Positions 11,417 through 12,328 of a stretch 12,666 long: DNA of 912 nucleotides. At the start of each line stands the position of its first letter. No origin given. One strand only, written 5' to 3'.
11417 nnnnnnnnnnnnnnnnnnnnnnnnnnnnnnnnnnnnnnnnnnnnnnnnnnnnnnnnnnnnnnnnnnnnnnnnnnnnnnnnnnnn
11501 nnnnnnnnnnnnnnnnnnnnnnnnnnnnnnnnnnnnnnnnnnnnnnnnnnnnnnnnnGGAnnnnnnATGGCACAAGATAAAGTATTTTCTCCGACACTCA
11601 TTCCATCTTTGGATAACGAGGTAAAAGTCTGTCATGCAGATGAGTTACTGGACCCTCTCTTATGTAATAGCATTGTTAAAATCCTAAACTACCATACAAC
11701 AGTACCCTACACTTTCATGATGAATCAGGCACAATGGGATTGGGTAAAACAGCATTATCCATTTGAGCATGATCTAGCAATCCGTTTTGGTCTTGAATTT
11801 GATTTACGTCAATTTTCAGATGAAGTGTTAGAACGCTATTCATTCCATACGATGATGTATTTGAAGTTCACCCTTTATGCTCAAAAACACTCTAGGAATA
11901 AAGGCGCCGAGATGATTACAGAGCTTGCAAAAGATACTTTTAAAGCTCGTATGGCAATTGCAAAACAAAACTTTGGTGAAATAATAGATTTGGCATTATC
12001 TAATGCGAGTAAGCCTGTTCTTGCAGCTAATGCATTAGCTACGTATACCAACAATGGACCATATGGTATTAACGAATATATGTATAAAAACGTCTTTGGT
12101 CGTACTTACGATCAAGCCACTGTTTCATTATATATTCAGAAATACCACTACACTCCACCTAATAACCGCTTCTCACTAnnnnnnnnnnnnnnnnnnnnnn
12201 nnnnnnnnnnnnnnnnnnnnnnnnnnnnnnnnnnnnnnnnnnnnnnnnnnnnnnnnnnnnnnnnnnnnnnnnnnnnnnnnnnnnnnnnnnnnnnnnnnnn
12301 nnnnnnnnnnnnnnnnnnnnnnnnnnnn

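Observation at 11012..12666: PAAR / unknown 204-aa protein / coupled lipoprotein: candidate T6SS effector-immunity module with an unclassified toxin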

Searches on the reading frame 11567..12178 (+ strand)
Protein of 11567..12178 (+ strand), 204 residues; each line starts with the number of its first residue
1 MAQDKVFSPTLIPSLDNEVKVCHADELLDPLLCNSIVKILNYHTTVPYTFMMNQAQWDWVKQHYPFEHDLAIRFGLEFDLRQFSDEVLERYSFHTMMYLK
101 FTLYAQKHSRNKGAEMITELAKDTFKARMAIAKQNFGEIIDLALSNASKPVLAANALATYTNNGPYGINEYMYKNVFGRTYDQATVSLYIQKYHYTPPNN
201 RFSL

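Call 3: search_protein_families(library=pfam, proteins=[window:11567-12178:+], max_evalue=1)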
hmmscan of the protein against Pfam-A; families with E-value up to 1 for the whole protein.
window:11567-12178:+ (204 aa): 0 families

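Call 4: search_protein_families(library=ncbifam, proteins=[window:11567-12178:+], max_evalue=1)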
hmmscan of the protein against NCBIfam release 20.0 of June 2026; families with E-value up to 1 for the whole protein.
window:11567-12178:+ (204 aa): 0 families

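Call 5: find_homologous_proteins(query=window:11567-12178:+)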
Query window:11567-12178:+ (204 aa): 20 proteins with E <= 0.001 among 82 candidates.
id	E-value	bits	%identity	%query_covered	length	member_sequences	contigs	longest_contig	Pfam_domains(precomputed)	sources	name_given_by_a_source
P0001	4.0e-134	463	99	100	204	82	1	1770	-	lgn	-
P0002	4.8e-120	417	88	100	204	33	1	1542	-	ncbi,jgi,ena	jgi:hypothetical protein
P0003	9.9e-120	416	87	100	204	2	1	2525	-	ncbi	ncbi:MAG: hypothetical protein RR531_13480 [Longicatena sp.]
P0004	1.0e-104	367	80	99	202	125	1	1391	-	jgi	-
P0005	8.7e-103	361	77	99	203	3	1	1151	-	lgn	-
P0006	9.8e-103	360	78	99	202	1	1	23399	-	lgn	-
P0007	5.3e-101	355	76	99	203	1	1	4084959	-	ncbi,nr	nr:hypothetical protein [Acinetobacter sp. Marseille-Q1620]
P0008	7.2e-101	354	78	99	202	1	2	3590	-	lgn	-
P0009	1.2e-94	334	74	99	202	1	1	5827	-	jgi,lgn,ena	jgi:hypothetical protein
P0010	2.4e-92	326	79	89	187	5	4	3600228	-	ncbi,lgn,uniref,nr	ncbi:hypothetical protein GPS50_11985 [Acinetobacter haemolyticus]|uniref:hypothetical protein n=1 T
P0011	3.0e-90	320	69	99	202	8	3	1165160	-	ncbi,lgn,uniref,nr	ncbi:hypothetical protein [Acinetobacter rudis]|uniref:Uncharacterized protein n=1 Tax=Acinetobacter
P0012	3.6e-88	313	68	99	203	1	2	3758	-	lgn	-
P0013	1.9e-85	304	84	78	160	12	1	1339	-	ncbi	ncbi:hypothetical protein D3X34_14335, partial [Acinetobacter baumannii]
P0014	3.5e-67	244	72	75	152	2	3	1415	-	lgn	-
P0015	4.6e-55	205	56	92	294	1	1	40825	PF00701.29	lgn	-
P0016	2.9e-28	117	38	93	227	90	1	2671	-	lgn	-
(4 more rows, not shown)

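Call 6: search_solved_structures(query=window:11567-12178:+, max_evalue=10)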
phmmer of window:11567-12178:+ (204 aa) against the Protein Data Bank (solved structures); distinct sequences matched with E-value up to 10: 11.
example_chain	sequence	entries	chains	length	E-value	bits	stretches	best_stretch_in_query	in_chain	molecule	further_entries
2nny_A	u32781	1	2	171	0.68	13.2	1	140-174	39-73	C-ets-1 protein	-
1r36_A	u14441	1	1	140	0.68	13.2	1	140-174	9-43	C-ets-1 protein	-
1gvj_A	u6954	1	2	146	0.69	13.2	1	140-174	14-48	C-ETS-1 PROTEIN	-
4l0y_B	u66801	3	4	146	0.69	13.2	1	140-174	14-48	Protein C-ets-1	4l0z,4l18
1md0_A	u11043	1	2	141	0.7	13.2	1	140-174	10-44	C-ets-1 protein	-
6da1_A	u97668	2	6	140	0.74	13.1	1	140-174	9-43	Protein C-ets-1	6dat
3mfk_A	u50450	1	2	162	0.76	13.1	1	140-174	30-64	Protein C-ets-1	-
1mdm_B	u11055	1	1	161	0.77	13.1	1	140-174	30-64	C-ETS-1 PROTEIN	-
3ri4_A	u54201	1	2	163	0.78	13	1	140-174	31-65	Isoform Ets-1 p27 of Protein C-ets-1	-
3wts_C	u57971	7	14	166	0.79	13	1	140-174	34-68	Protein C-ets-1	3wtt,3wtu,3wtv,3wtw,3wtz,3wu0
4yrd_A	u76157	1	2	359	0.92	12.8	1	107-190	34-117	Capsular polysaccharide synthesis enzyme Cap5F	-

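Call 10: find_related_loci(query=A1, collection=genome_contigs, flank=10000)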
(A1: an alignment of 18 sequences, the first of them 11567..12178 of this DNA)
Query A1 (204 aa) in genome_contigs; peptide patterns used: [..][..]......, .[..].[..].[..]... (x = any residue, [..] = any of these).
49 stretches matched a pattern; 21 encode a relative of the query (tblastn E <= 1e-3); 21 distinct loci.
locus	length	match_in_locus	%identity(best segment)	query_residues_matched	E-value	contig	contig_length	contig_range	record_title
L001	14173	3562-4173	97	1-204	7e-138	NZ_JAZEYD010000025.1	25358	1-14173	Acinetobacter sp. 161(2023) strain Acinetobacter161 25, whole genome shotgun sequence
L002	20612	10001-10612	97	1-204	1e-137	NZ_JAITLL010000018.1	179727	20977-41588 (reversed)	MAG: Acinetobacter sp. isolate Pcu381_bin14 k119_265507, whole genome shotgun sequence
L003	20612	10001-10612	90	1-204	2e-129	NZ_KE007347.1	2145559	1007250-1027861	Acinetobacter genomosp. 15BJ strain CIP 110321 acPFF-supercont1.4, whole genome shotgun sequence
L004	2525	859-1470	87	1-204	1e-132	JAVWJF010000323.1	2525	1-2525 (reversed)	MAG: Longicatena sp. isolate CGS1Y3-bin16 NODE_323_length_2525_cov_3.341095, whole genome shotgun sequence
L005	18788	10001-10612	87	1-204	2e-125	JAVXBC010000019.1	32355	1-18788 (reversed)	MAG: Acinetobacter sp. isolate CGS5Y2-bin4 NODE_1132_length_32355_cov_38.081981, whole genome shotgun sequence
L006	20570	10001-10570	86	17-204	2e-113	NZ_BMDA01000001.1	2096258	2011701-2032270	Acinetobacter courvalinii strain CCM 8635 sequence01, whole genome shotgun sequence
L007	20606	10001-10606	80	1-202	3e-112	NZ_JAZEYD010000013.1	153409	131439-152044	Acinetobacter sp. 161(2023) strain Acinetobacter161 13, whole genome shotgun sequence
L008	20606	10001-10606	80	1-202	1e-111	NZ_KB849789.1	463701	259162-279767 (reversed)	Acinetobacter pittii ATCC 19004 = CIP 70.29 acLZE-supercont1.13, whole genome shotgun sequence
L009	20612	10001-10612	89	1-204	1e-127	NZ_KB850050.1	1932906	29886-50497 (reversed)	Acinetobacter dispersus strain ANC 4105 acLZY-supercont1.3, whole genome shotgun sequence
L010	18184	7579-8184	69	1-202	5e-97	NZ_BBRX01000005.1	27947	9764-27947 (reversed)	Acinetobacter rudis strain DSM 24031, whole genome shotgun sequence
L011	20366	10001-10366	84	83-204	5e-66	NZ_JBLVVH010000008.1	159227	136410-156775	Acinetobacter calcoaceticus strain E0281EDON DSM1749_8, whole genome shotgun sequence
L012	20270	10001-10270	79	115-204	7e-45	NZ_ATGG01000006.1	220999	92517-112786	Acinetobacter gyllenbergii CIP 110306 = MTCC 11365 strain CIP 110306 acVBN-supercont1.6, whole genome shotgun sequence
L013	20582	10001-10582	38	15-203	5e-35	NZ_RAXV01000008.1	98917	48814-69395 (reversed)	Acinetobacter tianfuensis strain WCHAc060012 8, whole genome shotgun sequence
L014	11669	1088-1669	38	15-203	8e-35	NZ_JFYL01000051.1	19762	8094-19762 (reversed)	Acinetobacter sp. Ver3 contig00051, whole genome shotgun sequence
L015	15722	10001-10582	37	15-203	3e-34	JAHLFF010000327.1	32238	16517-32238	MAG: Candidatus Acinetobacter avistercoris isolate 5402 B6M76__C129286_L32238, whole genome shotgun sequence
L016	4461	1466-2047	36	15-203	3e-32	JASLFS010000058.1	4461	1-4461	MAG: Vitreoscilla sp. isolate SHSU.bins.358 k141_15911435, whole genome shotgun sequence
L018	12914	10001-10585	34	2-198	4e-30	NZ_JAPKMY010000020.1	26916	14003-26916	Acinetobacter nematophilus strain A-IN1 Strain5_1a_20, whole genome shotgun sequence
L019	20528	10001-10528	35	2-179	4e-28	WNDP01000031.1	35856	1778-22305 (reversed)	MAG: Acinetobacter bereziniae isolate cluster_DBSCAN_round1_3 GAK29_31, whole genome shotgun sequence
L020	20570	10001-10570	33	14-198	4e-27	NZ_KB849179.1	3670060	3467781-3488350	Acinetobacter proteolyticus strain NIPH 809 acLZO-supercont1.3, whole genome shotgun sequence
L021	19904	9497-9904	36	69-198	4e-19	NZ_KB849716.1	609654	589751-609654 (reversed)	Acinetobacter ursingii DSM 16037 = CIP 107286 acLZr-supercont1.6, whole genome shotgun sequence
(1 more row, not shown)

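Call 15: predict_structure(alignment_id=A1)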
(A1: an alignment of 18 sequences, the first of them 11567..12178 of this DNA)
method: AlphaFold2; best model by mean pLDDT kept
length: 204 residues; sequences in the alignment: 18
mean_pLDDT: 60.3   pTM: 0.62
mean pLDDT of the five models: 60.3, 54.3, 42.1, 42.0, 41.8
residues with pLDDT >= 90: 0; 70-90: 75; 50-70: 73; < 50: 56
segments of 3 or more residues with pLDDT < 50: 1-43, 132-138, 202-204
pLDDT, mean of each block of 10 residues (from residue 1): 36 36 37 40 55 73 76 68 62 78 73 58 52 46 61 70 64 76 82 71 41
secondary structure, 60 per line:
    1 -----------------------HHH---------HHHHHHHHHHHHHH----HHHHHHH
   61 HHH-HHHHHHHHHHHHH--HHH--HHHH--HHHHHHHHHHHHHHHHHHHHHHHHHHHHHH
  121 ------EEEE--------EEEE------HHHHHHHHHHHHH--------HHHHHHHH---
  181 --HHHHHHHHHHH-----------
elements in order: H36-49 H54-63 H65-77 H85-88 H91-120 E127-130 E139-142 H149-161 H170-177 H183-193

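Call 18: search_protein_representatives(alignment_id=A1)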
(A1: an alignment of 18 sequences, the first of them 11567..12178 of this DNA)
Query: 18 sequences, 203 profile positions. Proteins with E-value up to 0.001 (for the whole library): 27; up to 1e-10: 20; up to 1e-30: 5. The best 27 are listed.
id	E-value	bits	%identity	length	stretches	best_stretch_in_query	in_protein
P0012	5.3e-102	356.1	-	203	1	1-202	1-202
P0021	2.6e-81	288.6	-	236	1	5-201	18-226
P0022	9.7e-44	165.9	-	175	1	70-180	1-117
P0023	1.4e-40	155.6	-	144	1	72-182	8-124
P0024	7.1e-33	130.4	-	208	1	6-196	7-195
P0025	5.2e-30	121.1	-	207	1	19-195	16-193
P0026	2.0e-26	109.4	-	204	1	17-195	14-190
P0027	2.9e-25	105.6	-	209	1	42-195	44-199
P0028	8.6e-24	100.8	-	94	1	129-197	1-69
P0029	2.6e-21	92.7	-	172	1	46-196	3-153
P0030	3.8e-21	92.1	-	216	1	21-195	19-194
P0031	1.1e-20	90.6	-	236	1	14-193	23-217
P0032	7.7e-19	84.6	-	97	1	2-64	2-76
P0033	1.7e-17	80.2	-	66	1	1-64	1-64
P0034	2.3e-15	73.3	-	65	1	1-50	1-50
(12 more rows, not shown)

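Call 21: find_homologous_proteins(query=A2, max_evalue=0.01)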
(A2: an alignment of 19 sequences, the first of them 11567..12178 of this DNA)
Query A2 (19 sequences) (204 aa, profile of the alignment): 99 proteins with E <= 0.01 among 2372 candidates.
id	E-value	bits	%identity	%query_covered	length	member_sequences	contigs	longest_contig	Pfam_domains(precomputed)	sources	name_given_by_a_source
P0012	4.7e-82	293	68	99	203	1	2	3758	-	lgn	-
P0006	8.8e-82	292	78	99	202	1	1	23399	-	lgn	-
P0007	1.5e-81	291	76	99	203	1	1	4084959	-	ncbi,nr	nr:hypothetical protein [Acinetobacter sp. Marseille-Q1620]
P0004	2.8e-81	290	80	99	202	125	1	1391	-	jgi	-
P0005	3.6e-81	290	77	99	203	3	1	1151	-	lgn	-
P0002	5.0e-81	289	88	100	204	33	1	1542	-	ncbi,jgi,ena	jgi:hypothetical protein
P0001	1.3e-80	288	99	100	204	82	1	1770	-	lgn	-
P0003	2.2e-80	287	87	100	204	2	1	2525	-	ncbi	ncbi:MAG: hypothetical protein RR531_13480 [Longicatena sp.]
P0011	5.9e-80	286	69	99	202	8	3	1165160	-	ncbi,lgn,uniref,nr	ncbi:hypothetical protein [Acinetobacter rudis]|uniref:Uncharacterized protein n=1 Tax=Acinetobacter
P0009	7.3e-79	282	74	99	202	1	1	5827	-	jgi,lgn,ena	jgi:hypothetical protein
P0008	1.2e-77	278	78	99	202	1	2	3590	-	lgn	-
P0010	5.6e-75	269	79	89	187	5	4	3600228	-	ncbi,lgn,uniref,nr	ncbi:hypothetical protein GPS50_11985 [Acinetobacter haemolyticus]|uniref:hypothetical protein n=1 T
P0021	1.1e-71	259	37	92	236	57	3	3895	-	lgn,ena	-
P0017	3.4e-71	257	36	91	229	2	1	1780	-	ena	-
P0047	4.3e-70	253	34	91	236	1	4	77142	-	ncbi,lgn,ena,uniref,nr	ncbi:hypothetical protein OHW66_14415 [Acinetobacter baumannii]|uniref:hypothetical protein n=1 Tax=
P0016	7.6e-70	253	38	93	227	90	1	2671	-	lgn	-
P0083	2.1e-56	209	33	87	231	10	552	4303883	-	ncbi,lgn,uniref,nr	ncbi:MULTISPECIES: hypothetical protein [Acinetobacter calcoaceticus/baumannii complex]|uniref:Uncha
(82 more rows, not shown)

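Call 23: search_solved_structures(query=A2, max_evalue=10)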
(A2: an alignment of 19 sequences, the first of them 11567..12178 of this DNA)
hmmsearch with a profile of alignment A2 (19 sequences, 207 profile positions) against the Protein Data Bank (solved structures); distinct sequences matched with E-value up to 10: 1.
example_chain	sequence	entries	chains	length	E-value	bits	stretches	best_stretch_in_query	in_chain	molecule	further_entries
8rd8_XE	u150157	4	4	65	1.6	11.4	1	104-150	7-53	Large ribosomal subunit protein uL29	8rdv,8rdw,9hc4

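Call 25: fold_search(model_id=the predicted structure, library=pdb)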
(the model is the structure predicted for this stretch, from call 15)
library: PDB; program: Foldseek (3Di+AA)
matches with E <= 10: 67; with E <= 0.001: 0
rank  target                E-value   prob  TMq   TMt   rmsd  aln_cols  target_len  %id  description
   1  8dxp_D                4.7e-01  0.08  0.16  0.12  24.1       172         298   12  Structure of LRRC8C-LRRC8A(IL125) Chimera, Class 3 (released 2023-03-22)
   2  8ds9_F                2.2e+00  0.06  0.17  0.17  17.6       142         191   13  LRRC8A:C in MSPE3D1 nanodisc top focus (released 2023-03-08)
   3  8gqg_C                2.2e+00  0.05  0.14  0.09  17.0       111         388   14  Crystal structure of Thioloase from Pseudomonas aeruginosa PAO1 (released 2024-03-13)
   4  8dxn_F                2.7e+00  0.04  0.15  0.12  24.2       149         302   14  Structure of LRRC8C-LRRC8A(IL125) Chimera, Class 1 (released 2023-03-22)
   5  8b41_E                2.8e+00  0.05  0.20  0.17  19.2       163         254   12  Structure of heteromeric LRRC8A/C (1:1 co-transfected) Volume-Regulated Anion Channel in complex with synthetic nanobo (released 2022-12-14)
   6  4ncj_A                3.5e+00  0.03  0.15  0.11  13.5       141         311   16  Crystal Structure of Pyrococcus furiosis Rad50 R805E mutation with ADP Beryllium Flouride (released 2014-03-05)
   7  8gqg_B                3.9e+00  0.03  0.14  0.09  17.8       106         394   14  Crystal structure of Thioloase from Pseudomonas aeruginosa PAO1 (released 2024-03-13)
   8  9f16_E                3.9e+00  0.03  0.19  0.08  21.3       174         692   12  Structure of a homomeric LRRC8C point mutation disease mutant (released 2024-11-13)
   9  9fy0_H                3.9e+00  0.02  0.12  0.13  13.9       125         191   14  Cryo-EM structure of Saccharolobus solfataricus 30S initiation complex bound to Ss-aIF2beta leaderless mRNA (released 2025-01-15)
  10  8acc_A                4.1e+00  0.02  0.16  0.14  21.0       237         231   11  CryoEM structure of sweet potato mild mottle virus VLP (released 2023-05-17)
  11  8p6p_F                4.3e+00  0.02  0.13  0.16  16.7       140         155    9  Mycoplasma pneumoniae small ribosomal subunit in chloramphenicol-treated cells (released 2024-11-20)
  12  8uy7_A                4.5e+00  0.02  0.12  0.04  19.7        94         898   15  Magnesium transporter MgtA dimer from E. coli in 5 mM MgCl2 (released 2024-11-27)
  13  7w5z_C3               4.5e+00  0.02  0.14  0.08  18.1       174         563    9  Cryo-EM structure of Tetrahymena thermophila mitochondrial complex IV, composite dimer model (released 2022-04-06)
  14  3qkt_D                4.8e+00  0.02  0.15  0.11  18.8       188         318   13  Rad50 ABC-ATPase with adjacent coiled-coil region in complex with AMP-PNP (released 2011-03-30)
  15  8dxn_D                4.8e+00  0.02  0.11  0.09  25.4       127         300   12  Structure of LRRC8C-LRRC8A(IL125) Chimera, Class 1 (released 2023-03-22)
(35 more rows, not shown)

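Call 34: search_protein_families(library=pfam, proteins=[L005:3826-7635:+, L005:7673-8629:+, L005:8635-9399:+, L019:6993-7949:+, L019:7945-8718:+, L019:8763-9026:+, L013:8902-9348:+, L012:7751-8170:+, L013:10603-11103:+, L019:10621-11136:+], max_evalue=0.01)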
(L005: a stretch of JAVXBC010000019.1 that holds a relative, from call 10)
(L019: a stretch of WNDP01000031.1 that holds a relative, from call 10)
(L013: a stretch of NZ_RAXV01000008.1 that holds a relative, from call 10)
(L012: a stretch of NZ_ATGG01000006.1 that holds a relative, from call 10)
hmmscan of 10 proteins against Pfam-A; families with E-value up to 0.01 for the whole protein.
L005:3826-7635:+ (1270 aa): 5 families
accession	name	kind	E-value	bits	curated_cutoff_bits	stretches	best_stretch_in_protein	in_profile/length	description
PF14331.11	IcmF-related_N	-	2.3e-82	276.7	25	1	188-449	2-258/259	IcmF-related N-terminal domain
PF06761.17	IcmF-related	-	1.7e-71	241.7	27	1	498-838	2-308/308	Intracellular multiplication and human macrophage-killing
PF06744.18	IcmF_C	-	4.8e-21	75.4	26.7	1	1107-1199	1-95/106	Type VI secretion protein IcmF C2-like domain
PF21070.2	IcmF_helical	-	9.2e-08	32.7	24.1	1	989-1080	1-92/106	Type VI secretion protein IcmF helical domain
PF14316.11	DUF4381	-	0.002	18.9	27.2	0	27-101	8-78/145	Domain of unknown function (DUF4381)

L005:7673-8629:+ (319 aa): 1 family
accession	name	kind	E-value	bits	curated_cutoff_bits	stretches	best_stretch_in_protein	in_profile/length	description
PF09867.14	TagF_N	-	1.2e-18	67.8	27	1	10-108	2-103/135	TagF N-terminal domain, Type VI secretion system-associated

L005:8635-9399:+ (255 aa): 4 families
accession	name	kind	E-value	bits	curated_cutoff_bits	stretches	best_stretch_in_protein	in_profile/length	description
PF00691.25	OmpA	-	2.9e-22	79.3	27.2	1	154-248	2-98/98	OmpA family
PF04972.22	BON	-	0.00048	20.8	27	1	30-66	33-69/69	BON domain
PF21923.1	BON_like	-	0.00097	19.4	24.1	1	30-66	10-47/47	BON-like domain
PF05359.17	DUF748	-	0.0034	15.9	50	0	151-197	880-926/1037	Domain of Unknown Function (DUF748)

L019:6993-7949:+ (319 aa): 1 family
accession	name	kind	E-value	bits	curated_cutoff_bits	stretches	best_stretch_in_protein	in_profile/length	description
PF09867.14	TagF_N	-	1e-16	61.6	27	1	10-107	2-102/135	TagF N-terminal domain, Type VI secretion system-associated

L019:7945-8718:+ (258 aa): 4 families
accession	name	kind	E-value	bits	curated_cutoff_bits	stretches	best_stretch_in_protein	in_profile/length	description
PF00691.25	OmpA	-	2.8e-24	85.8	27.2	1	157-251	2-98/98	OmpA family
PF05359.17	DUF748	-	3.7e-05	22.4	50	0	154-200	880-926/1037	Domain of Unknown Function (DUF748)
PF21923.1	BON_like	-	6e-05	23.3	24.1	1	33-69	10-47/47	BON-like domain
PF04972.22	BON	-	0.0062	17.2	27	0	33-69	33-69/69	BON domain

L019:8763-9026:+ (88 aa): 1 family
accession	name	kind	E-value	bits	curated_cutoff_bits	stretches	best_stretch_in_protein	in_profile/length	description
PF05488.18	PAAR_motif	-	2.9e-22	79.1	27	1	9-78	2-69/70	PAAR motif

L013:8902-9348:+ (149 aa): 1 family
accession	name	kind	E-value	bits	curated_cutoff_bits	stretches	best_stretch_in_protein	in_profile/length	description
PF05488.18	PAAR_motif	-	3.6e-09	37.1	27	1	48-117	2-69/70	PAAR motif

L012:7751-8170:+ (140 aa): 1 family
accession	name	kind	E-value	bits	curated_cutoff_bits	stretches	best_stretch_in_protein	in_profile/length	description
PF05488.18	PAAR_motif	-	3.6e-09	37.1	27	1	45-115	2-69/70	PAAR motif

L013:10603-11103:+ (167 aa): 0 families

L019:10621-11136:+ (172 aa): 0 families

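Call 35: predict_structure(alignment_id=A3)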
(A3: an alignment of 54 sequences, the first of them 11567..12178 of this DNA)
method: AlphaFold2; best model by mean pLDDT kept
length: 204 residues; sequences in the alignment: 54
mean_pLDDT: 74.8   pTM: 0.74
mean pLDDT of the five models: 74.8, 72.0, 71.5, 71.1, 68.3
residues with pLDDT >= 90: 74; 70-90: 58; 50-70: 32; < 50: 40
segments of 3 or more residues with pLDDT < 50: 1-6, 13-42
pLDDT, mean of each block of 10 residues (from residue 1): 46 44 40 37 68 91 93 87 82 94 90 71 66 59 81 89 92 92 94 88 53
secondary structure, 60 per line:
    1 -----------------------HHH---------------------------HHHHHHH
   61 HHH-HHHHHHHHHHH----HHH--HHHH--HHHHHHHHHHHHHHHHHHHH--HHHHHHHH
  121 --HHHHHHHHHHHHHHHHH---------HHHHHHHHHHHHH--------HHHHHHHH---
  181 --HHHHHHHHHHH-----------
elements in order: H54-63 H65-75 H85-88 H91-110 H113-120 H123-139 H149-161 H170-177 H183-193

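Call 38: fold_search(model_id=the predicted structure, library=pdb)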
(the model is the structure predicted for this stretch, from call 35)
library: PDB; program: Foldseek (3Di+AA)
matches with E <= 10: 35; with E <= 0.001: 0
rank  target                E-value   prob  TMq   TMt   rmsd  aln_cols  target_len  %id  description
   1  3c4b                  2.2e+00  0.03  0.12  0.11  15.4       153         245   15  Structure of RNaseIIIb and dsRNA binding domains of mouse Dicer (released 2008-02-19)
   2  6mhj                  4.2e+00  0.01  0.10  0.09  30.9       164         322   13  Structure of BoNT mutant (released 2018-12-26)
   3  4iwb_A                4.4e+00  0.01  0.13  0.15  16.7       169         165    8  Novel Fold of FliC/FliS Fusion Protein (released 2013-12-11)
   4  7dqd_I                4.9e+00  0.03  0.14  0.07  14.0       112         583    9  Crystal structure of the AMP-PNP-bound mutant A(S23C)3B(N64C)3 complex from enterococcus hirae V-ATPase (released 2021-12-29)
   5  2ao9_F                4.9e+00  0.01  0.09  0.14  18.4       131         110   15  Structural Genomics, The crystal structure of a Phage protein (phBC6A51) from Bacillus cereus ATCC 14579 (released 2005-09-27)
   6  5jxp                  5.1e+00  0.01  0.12  0.05  22.0       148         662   15  Crystal structure of Porphyromonas endodontalis DPP11 in alternate conformation (released 2017-06-14)
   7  5mr3_G                5.7e+00  0.02  0.15  0.18  13.6       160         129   13  Crystal structure of red abalone egg VERL repeat 2 with linker in complex with sperm lysin at 1.8 A resolution (released 2017-06-14)
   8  6qpq_C                5.7e+00  0.02  0.13  0.08  22.4       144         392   11  The structure of the cohesin head module elucidates the mechanism of ring opening (released 2020-02-05)
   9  2ao9_B                5.7e+00  0.01  0.09  0.14  18.4       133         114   15  Structural Genomics, The crystal structure of a Phage protein (phBC6A51) from Bacillus cereus ATCC 14579 (released 2005-09-27)
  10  9n6x_ST               6.0e+00  0.02  0.16  0.08  15.6       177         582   12  SSU processome maturation and disassembly, State B (released 2025-11-05)
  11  4phz_K                6.3e+00  0.03  0.17  0.16  14.6       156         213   13  Crystal structure of particulate methane monooxygenase from Methylocystis sp. ATCC 49242 (Rockwell) (released 2014-06-25)
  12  7tjk_F                6.3e+00  0.02  0.16  0.14  22.5       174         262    7  S. cerevisiae ORC bound to 84 bp ARS1 DNA and Cdc6 (state 2) with docked Orc6 N-terminal domain (released 2022-10-05)
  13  2ao9_H                6.3e+00  0.01  0.08  0.14  18.1       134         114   13  Structural Genomics, The crystal structure of a Phage protein (phBC6A51) from Bacillus cereus ATCC 14579 (released 2005-09-27)
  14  2ao9_C                6.3e+00  0.01  0.08  0.13  18.7       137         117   14  Structural Genomics, The crystal structure of a Phage protein (phBC6A51) from Bacillus cereus ATCC 14579 (released 2005-09-27)
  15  9div_A                7.0e+00  0.02  0.12  0.17  16.3       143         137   12  The crystal structure of de novo designed ChuA binding protein C8 (released 2025-05-21)
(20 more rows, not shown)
